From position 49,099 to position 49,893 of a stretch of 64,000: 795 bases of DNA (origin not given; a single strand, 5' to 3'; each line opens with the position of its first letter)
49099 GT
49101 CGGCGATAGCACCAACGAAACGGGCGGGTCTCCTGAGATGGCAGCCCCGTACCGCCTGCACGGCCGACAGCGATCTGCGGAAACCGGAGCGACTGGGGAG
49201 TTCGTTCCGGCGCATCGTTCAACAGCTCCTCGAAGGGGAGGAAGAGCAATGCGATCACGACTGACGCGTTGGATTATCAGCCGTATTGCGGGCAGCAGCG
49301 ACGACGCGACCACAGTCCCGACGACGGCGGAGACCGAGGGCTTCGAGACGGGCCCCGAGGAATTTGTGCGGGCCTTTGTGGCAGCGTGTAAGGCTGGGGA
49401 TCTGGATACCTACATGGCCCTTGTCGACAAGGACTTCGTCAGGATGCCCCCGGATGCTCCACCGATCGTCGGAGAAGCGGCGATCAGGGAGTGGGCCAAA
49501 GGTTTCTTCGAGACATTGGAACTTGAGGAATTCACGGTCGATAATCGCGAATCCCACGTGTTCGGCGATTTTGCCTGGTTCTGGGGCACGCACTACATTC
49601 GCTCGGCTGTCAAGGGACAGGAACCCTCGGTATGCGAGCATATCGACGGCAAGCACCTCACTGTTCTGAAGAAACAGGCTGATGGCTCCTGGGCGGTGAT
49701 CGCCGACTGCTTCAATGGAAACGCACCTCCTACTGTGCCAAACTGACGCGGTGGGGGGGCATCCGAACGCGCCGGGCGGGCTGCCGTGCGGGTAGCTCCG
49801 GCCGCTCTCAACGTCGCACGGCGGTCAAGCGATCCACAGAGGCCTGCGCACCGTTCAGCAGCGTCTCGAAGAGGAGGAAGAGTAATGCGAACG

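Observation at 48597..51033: Tandem four-gene array of NTF2-like (DUF4440/SnoaL) lipoprotein paralogues alternating Cys-lipobox and Cys-less signal peptides, plus two more upstream (42098-43243)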

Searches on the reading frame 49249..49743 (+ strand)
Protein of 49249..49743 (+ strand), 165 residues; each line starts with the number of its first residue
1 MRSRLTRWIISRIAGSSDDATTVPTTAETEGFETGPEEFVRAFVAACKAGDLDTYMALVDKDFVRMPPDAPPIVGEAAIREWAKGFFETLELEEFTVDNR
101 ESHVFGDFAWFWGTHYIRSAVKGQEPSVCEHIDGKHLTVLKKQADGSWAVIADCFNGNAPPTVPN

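Call 5: search_protein_families(library=pfam, proteins=[window:49249-49743:+], max_evalue=0.01)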
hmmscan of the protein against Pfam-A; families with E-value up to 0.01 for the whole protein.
window:49249-49743:+ (165 aa): 4 families
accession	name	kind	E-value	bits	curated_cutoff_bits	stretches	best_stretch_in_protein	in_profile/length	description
PF12680.13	SnoaL_2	-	3.3e-11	44.1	27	1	40-126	1-84/102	SnoaL-like domain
PF14534.12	DUF4440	-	1.2e-10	42.2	25.2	1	39-149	4-106/107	Domain of unknown function (DUF4440)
PF13474.12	SnoaL_3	-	6.2e-08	33.5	22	1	38-148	3-109/121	SnoaL-like domain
PF07366.18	SnoaL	-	0.0082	16.4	28.4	0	40-97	4-61/126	SnoaL-like polyketide cyclase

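Call 7: find_homologous_proteins(query=window:49249-49743:+, max_evalue=0.00001)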
Query window:49249-49743:+ (165 aa): 4 proteins with E <= 0.00001 among 32 candidates.
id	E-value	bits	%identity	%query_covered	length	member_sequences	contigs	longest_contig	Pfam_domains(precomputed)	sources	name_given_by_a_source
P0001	4.9e-87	308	93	89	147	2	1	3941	PF12680.14,PF14534.13,PF13474.13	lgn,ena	-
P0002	6.7e-77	275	82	89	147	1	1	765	PF12680.14,PF14534.13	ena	-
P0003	1.3e-8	53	34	82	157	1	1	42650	PF12680.14,PF14534.13,PF13577.13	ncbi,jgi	jgi:ketosteroid isomerase-like protein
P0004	2.9e-8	52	36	72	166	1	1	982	PF12680.14,PF14534.13,PF13474.13,PF13577.13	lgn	-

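Call 8: find_encoding_contigs(protein=window:49249-49743:+, flank=10000, max_places=6)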
Protein window:49249-49743:+ (165 aa): 12 contigs read that carry it; 6 places shown.
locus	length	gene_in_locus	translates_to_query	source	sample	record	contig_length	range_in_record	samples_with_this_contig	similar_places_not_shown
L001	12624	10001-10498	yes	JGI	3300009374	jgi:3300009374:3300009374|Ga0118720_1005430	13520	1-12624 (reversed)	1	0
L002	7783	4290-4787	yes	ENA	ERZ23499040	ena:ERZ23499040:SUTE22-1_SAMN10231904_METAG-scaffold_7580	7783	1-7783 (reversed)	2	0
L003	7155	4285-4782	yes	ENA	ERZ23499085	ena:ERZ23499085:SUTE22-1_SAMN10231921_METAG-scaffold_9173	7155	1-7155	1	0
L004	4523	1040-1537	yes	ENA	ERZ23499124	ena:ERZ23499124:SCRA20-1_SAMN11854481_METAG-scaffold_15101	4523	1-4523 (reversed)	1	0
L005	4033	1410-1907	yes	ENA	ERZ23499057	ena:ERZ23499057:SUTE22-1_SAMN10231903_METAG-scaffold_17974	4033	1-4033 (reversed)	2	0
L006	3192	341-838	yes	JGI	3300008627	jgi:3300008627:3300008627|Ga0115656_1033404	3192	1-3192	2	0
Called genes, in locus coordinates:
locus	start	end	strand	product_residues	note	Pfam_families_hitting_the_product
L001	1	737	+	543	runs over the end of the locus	?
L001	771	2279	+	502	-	PF16655:PhoD_N (faint), PF16656:Pur_ac_phosph_N (faint), PF00041:fn3 (weak), PF13860:FlgD_ig (weak)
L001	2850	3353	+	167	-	PF12680:SnoaL_2, PF14534:DUF4440 (faint), PF07366:SnoaL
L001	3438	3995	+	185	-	PF12680:SnoaL_2, PF14534:DUF4440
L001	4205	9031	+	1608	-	PF04542:Sigma70_r2, PF04545:Sigma70_r4, PF08281:Sigma70_r4_2, PF00931:NB-ARC, PF00400:WD40, PF23381:Beta-prop_IFT122_1st, PF24814:WD40_Prp19, PF24817:WD40_WDHD1_1st, +34 more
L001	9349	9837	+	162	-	PF14534:DUF4440, PF12680:SnoaL_2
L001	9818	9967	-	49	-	-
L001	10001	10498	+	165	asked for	PF13474:SnoaL_3, PF14534:DUF4440, PF12680:SnoaL_2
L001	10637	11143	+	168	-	PF13474:SnoaL_3 (weak), PF14534:DUF4440, PF12680:SnoaL_2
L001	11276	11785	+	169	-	PF07366:SnoaL (faint), PF12680:SnoaL_2, PF14534:DUF4440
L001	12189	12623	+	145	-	?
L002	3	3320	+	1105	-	?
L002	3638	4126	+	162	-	PF14534:DUF4440, PF12680:SnoaL_2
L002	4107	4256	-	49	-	-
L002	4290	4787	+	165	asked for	PF13474:SnoaL_3, PF14534:DUF4440, PF12680:SnoaL_2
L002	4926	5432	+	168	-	PF13474:SnoaL_3 (weak), PF14534:DUF4440, PF12680:SnoaL_2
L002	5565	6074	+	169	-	PF07366:SnoaL (faint), PF12680:SnoaL_2, PF14534:DUF4440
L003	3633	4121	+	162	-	PF14534:DUF4440, PF12680:SnoaL_2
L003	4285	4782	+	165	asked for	PF13474:SnoaL_3, PF14534:DUF4440, PF12680:SnoaL_2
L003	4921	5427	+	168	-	PF13474:SnoaL_3 (weak), PF14534:DUF4440, PF12680:SnoaL_2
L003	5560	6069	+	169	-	PF07366:SnoaL (faint), PF12680:SnoaL_2, PF14534:DUF4440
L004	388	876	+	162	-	PF14534:DUF4440, PF12680:SnoaL_2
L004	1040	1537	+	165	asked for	PF13474:SnoaL_3, PF14534:DUF4440, PF12680:SnoaL_2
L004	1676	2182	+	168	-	PF13474:SnoaL_3 (weak), PF14534:DUF4440, PF12680:SnoaL_2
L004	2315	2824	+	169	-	PF07366:SnoaL (faint), PF12680:SnoaL_2, PF14534:DUF4440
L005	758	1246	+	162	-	PF14534:DUF4440, PF12680:SnoaL_2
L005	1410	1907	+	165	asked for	PF13474:SnoaL_3, PF14534:DUF4440, PF12680:SnoaL_2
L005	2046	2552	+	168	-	PF13474:SnoaL_3 (weak), PF14534:DUF4440, PF12680:SnoaL_2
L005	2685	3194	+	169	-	PF07366:SnoaL (faint), PF12680:SnoaL_2, PF14534:DUF4440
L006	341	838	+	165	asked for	PF13474:SnoaL_3, PF14534:DUF4440, PF12680:SnoaL_2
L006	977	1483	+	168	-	PF13474:SnoaL_3 (weak), PF14534:DUF4440, PF12680:SnoaL_2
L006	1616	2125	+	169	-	PF07366:SnoaL (faint), PF12680:SnoaL_2, PF14534:DUF4440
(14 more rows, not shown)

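Call 10: find_encoding_contigs(protein=P0001, flank=10000, max_places=4)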
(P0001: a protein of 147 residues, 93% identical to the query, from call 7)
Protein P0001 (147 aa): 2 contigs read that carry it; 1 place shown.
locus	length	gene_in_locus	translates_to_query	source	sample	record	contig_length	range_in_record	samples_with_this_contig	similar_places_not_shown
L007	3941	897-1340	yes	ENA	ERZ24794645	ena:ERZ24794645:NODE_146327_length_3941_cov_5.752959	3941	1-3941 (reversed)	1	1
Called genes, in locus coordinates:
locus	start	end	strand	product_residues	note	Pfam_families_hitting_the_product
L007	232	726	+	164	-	PF13474:SnoaL_3 (weak), PF14534:DUF4440, PF12680:SnoaL_2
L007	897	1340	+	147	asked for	PF13474:SnoaL_3, PF14534:DUF4440, PF12680:SnoaL_2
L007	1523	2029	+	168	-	PF13474:SnoaL_3 (weak), PF14534:DUF4440, PF12680:SnoaL_2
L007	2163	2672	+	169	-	PF14534:DUF4440, PF12680:SnoaL_2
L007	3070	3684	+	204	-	-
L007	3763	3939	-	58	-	?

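Call 11: find_encoding_contigs(protein=P0002, flank=10000, max_places=4)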
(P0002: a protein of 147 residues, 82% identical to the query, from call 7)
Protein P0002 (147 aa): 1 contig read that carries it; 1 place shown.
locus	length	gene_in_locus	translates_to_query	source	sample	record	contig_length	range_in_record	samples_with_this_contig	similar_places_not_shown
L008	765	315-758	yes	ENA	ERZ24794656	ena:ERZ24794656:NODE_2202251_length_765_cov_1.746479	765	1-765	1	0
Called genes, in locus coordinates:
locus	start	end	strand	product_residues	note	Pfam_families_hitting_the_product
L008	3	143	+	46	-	?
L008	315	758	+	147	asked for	PF12680:SnoaL_2 (weak), PF14534:DUF4440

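Call 18: search_protein_families(library=ncbifam, proteins=[window:49249-49743:+], max_evalue=0.01)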
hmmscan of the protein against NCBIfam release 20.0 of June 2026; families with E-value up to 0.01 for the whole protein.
window:49249-49743:+ (165 aa): 3 families
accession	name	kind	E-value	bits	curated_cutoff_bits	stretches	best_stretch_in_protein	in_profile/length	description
NF006089.0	PRK08241.1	subfamily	0.0002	20.6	240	1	35-88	218-272/343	RNA polymerase subunit sigma-70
TIGR02246.1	TIGR02246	subfamily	0.0014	18.6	33.95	1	40-153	10-121/128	SgcJ/EcaC family oxidoreductase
TIGR02960.1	SigX5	hypoth_equivalog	0.0096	15.1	264.75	0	36-84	206-255/322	RNA polymerase sigma-70 factor, TIGR02960 family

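Call 27: list_cluster_members(proteins=[P0125, window:49249-49743:+, window:43372-48276:+, window:56316-57341:+])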
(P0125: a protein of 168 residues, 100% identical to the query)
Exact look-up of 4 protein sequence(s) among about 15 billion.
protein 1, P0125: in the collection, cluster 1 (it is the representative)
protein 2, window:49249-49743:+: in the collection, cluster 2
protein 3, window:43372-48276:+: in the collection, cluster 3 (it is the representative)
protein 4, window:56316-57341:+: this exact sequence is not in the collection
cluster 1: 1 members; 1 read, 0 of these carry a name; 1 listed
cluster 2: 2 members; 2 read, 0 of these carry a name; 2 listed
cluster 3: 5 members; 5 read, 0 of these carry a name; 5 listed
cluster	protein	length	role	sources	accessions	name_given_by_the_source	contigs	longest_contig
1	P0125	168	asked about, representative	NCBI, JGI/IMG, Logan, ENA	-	-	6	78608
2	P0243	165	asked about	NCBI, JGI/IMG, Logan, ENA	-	-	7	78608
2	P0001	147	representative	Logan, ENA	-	-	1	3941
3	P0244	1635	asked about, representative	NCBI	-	-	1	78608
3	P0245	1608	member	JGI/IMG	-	-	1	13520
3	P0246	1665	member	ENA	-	-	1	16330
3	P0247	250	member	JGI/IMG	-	-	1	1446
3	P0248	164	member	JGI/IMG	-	-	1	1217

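Call 46: search_solved_structures(query=A5, max_evalue=0.001)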
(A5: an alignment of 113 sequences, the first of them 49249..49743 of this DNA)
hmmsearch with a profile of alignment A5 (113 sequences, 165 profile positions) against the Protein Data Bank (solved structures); distinct sequences matched with E-value up to 0.001: 103 (the best 60 are shown).
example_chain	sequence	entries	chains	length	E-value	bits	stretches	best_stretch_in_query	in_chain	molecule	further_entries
3hx8_A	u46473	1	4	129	9.5e-31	109.9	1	35-160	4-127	putative ketosteroid isomerase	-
5ien_A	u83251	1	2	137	8.8e-24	87.2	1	35-160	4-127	CDL2.2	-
5ieo_A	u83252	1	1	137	2.1e-23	86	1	36-159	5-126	CDL2.3a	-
5iep_A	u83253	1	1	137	8.5e-23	84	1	34-160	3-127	CDL2.3b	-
3d9r_A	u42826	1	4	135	1.2e-18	70.6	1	34-155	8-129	ketosteroid isomerase-like protein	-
9kw6_A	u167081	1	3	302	2.6e-14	56.4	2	32-88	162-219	MonBI,MonBII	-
9kw6_C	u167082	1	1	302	1.3e-13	54.1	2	33-88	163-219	MonBI,MonBII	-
9kw8_A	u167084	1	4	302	2.1e-13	53.5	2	33-88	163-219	MonBI,MonBII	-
3h51_A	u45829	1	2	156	1.4e-12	50.8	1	36-153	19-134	Putative calcium/calmodulin dependent protein kinase II association domain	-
3rob_A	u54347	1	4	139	3.1e-12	49.7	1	31-154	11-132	uncharacterized conserved protein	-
6uad_A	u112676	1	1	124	1.5e-10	44.2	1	38-114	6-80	Ketosteroid isomerase with truncated and designed loop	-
3myt_A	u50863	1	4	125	2.2e-09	40.4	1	38-114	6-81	Steroid Delta-isomerase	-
1buq_A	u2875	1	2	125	2.5e-09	40.3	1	38-114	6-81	PROTEIN (3-KETOSTEROID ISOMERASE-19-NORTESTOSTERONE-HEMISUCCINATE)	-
3nuv_A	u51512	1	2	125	2.7e-09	40.1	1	38-114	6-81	Steroid Delta-isomerase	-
4l7k_A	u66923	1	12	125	3.1e-09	39.9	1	38-114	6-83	Steroid Delta-isomerase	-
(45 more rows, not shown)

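Call 50: predict_structure(alignment_id=A5)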
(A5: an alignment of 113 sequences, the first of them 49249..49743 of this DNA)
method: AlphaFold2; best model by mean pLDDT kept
length: 165 residues; sequences in the alignment: 113
mean_pLDDT: 87.6   pTM: 0.77
mean pLDDT of the five models: 87.6, 87.5, 86.7, 86.6, 86.4
residues with pLDDT >= 90: 119; 70-90: 20; 50-70: 18; < 50: 8
segments of 3 or more residues with pLDDT < 50: 1-5, 11-13
pLDDT, mean of each block of 10 residues (from residue 1): 47 52 71 84 98 98 97 98 98 97 93 97 92 97 95 95 71
secondary structure, 60 per line:
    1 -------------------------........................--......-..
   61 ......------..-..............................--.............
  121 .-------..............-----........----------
elements in order: H26-49 H52-57 E59-66 H76-89 E90-105 E108-121 E129-142 E148-155

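Call 53: fold_search(model_id=the predicted structure, library=pdb)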
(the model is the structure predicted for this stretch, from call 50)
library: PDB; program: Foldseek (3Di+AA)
matches with E <= 10: 1286; with E <= 0.001: 748
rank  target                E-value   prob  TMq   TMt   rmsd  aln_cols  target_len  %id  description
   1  3hx8_B                3.3e-12  1.00  0.67  0.85   2.5       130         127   22  Crystal structure of putative ketosteroid isomerase (NP_103587.1) from Mesorhizobium loti at 1.45 A resolution (released 2009-07-07)
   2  3hx8_C                4.5e-12  1.00  0.67  0.86   2.3       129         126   22  Crystal structure of putative ketosteroid isomerase (NP_103587.1) from Mesorhizobium loti at 1.45 A resolution (released 2009-07-07)
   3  3hx8_A                4.5e-12  1.00  0.65  0.82   3.5       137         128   21  Crystal structure of putative ketosteroid isomerase (NP_103587.1) from Mesorhizobium loti at 1.45 A resolution (released 2009-07-07)
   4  3d9r_D                1.0e-10  1.00  0.65  0.81   2.2       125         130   24  Crystal structure of ketosteroid isomerase-like protein (YP_049581.1) from ERWINIA CAROTOVORA ATROSEPTICA SCRI1043 at  (released 2008-07-01)
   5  3d9r_B                1.6e-10  1.00  0.65  0.79   2.2       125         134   24  Crystal structure of ketosteroid isomerase-like protein (YP_049581.1) from ERWINIA CAROTOVORA ATROSEPTICA SCRI1043 at  (released 2008-07-01)
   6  5ien_A                2.1e-10  1.00  0.66  0.83   2.7       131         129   21  Structure of CDL2.2, a computationally designed Vitamin-D3 binder (released 2017-03-01)
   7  3d9r_A                2.3e-10  1.00  0.65  0.80   2.2       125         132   24  Crystal structure of ketosteroid isomerase-like protein (YP_049581.1) from ERWINIA CAROTOVORA ATROSEPTICA SCRI1043 at  (released 2008-07-01)
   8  5ien_B                2.7e-10  1.00  0.66  0.86   2.6       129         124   21  Structure of CDL2.2, a computationally designed Vitamin-D3 binder (released 2017-03-01)
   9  5iep                  2.1e-09  1.00  0.63  0.83   2.5       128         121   19  Structure of CDL2.3b, a computationally designed Vitamin-D3 binder (released 2017-03-01)
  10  3rob_A                2.8e-09  1.00  0.71  0.88   1.7       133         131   14  The crystal structure of a conserved protein from Planctomyces limnophilus DSM 3776 (released 2011-05-11)
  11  3rob_B                7.5e-09  1.00  0.71  0.90   1.6       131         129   13  The crystal structure of a conserved protein from Planctomyces limnophilus DSM 3776 (released 2011-05-11)
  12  3gwr_A                9.6e-09  1.00  0.58  0.75   3.9       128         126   18  Crystal structure of Putative calcium/calmodulin-dependent protein kinase type II association domain (YP_315894.1) fro (released 2009-04-14)
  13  3soy                  1.2e-08  1.00  0.66  0.76   4.3       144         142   15  Nuclear transport factor 2 (NTF2-like) superfamily protein from Salmonella enterica subsp. enterica serovar Typhimurium  (released 2011-08-10)
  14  3h51_B                1.6e-08  1.00  0.61  0.70  11.4       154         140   16  Crystal structure of Putative calcium/calmodulin dependent protein kinase II association domain (NP_636218.1) from XAN (released 2009-05-05)
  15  4ovm_A                1.9e-08  1.00  0.59  0.75   3.6       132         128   20  Crystal structure of SgcJ protein from Streptomyces carzinostaticus (released 2013-12-25)
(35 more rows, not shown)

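Call 98: search_protein_families(library=padloc, proteins=[window:49249-49743:+], max_evalue=0.001)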
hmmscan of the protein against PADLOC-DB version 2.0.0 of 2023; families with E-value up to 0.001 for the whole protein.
window:49249-49743:+ (165 aa): 0 families
